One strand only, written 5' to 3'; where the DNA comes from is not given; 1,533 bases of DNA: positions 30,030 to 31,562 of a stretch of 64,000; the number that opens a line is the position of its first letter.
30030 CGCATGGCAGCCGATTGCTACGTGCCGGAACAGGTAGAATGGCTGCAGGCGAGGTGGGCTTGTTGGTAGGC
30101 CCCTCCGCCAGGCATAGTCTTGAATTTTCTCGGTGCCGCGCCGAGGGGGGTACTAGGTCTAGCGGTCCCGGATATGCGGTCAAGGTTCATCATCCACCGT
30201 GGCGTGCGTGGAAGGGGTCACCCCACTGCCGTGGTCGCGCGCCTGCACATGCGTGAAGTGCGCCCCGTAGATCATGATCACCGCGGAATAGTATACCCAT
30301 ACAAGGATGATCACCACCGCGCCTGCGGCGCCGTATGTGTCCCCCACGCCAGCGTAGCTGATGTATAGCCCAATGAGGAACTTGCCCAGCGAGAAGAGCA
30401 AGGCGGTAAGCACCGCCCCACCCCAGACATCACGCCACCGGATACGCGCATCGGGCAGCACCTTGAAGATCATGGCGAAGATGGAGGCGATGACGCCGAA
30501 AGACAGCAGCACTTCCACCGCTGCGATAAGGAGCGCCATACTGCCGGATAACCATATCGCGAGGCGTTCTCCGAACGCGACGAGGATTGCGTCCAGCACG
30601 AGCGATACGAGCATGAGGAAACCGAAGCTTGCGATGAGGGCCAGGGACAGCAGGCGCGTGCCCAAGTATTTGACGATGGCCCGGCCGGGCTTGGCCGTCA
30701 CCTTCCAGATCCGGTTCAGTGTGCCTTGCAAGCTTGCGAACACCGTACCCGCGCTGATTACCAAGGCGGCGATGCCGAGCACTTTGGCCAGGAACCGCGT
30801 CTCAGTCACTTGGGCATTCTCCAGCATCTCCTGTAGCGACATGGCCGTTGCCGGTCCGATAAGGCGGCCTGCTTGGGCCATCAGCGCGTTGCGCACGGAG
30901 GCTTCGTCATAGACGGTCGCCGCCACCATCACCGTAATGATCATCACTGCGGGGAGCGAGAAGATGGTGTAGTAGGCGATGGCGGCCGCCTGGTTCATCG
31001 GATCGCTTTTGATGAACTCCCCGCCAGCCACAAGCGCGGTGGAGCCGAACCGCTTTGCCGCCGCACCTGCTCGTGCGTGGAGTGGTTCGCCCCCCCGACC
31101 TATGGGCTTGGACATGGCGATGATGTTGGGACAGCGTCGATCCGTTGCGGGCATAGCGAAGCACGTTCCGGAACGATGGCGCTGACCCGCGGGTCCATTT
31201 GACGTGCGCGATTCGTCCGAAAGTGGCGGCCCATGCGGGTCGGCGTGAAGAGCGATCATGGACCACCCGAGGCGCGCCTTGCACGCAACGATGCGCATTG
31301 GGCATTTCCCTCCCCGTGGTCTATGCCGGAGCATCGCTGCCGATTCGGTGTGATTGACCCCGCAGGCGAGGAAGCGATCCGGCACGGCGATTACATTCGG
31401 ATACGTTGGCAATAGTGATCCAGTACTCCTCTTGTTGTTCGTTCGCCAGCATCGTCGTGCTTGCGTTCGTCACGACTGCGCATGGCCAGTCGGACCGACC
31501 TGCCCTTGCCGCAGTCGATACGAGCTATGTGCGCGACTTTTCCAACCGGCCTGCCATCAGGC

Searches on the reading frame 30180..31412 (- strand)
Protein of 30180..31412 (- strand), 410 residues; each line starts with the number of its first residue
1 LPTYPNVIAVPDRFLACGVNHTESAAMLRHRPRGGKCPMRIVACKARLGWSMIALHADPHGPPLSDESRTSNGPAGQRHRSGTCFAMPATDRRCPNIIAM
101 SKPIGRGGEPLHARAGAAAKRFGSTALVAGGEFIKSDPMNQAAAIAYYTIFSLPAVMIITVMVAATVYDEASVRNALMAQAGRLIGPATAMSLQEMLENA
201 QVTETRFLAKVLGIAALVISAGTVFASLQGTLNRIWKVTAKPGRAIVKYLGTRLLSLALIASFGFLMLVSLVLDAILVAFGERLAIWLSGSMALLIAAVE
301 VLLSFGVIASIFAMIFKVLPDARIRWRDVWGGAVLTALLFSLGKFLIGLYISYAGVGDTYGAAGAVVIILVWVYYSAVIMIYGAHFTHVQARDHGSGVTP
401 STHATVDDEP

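Call 55: search_protein_families(library=pfam, proteins=[window:30180-31412:-], max_evalue=0.00001)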
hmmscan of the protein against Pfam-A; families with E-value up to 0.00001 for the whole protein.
window:30180-31412:- (410 aa): 1 family
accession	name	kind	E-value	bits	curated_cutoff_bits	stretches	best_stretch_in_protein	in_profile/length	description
PF03631.20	Virul_fac_BrkB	-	7.7e-43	147.4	33.7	1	140-391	7-256/259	Virulence factor BrkB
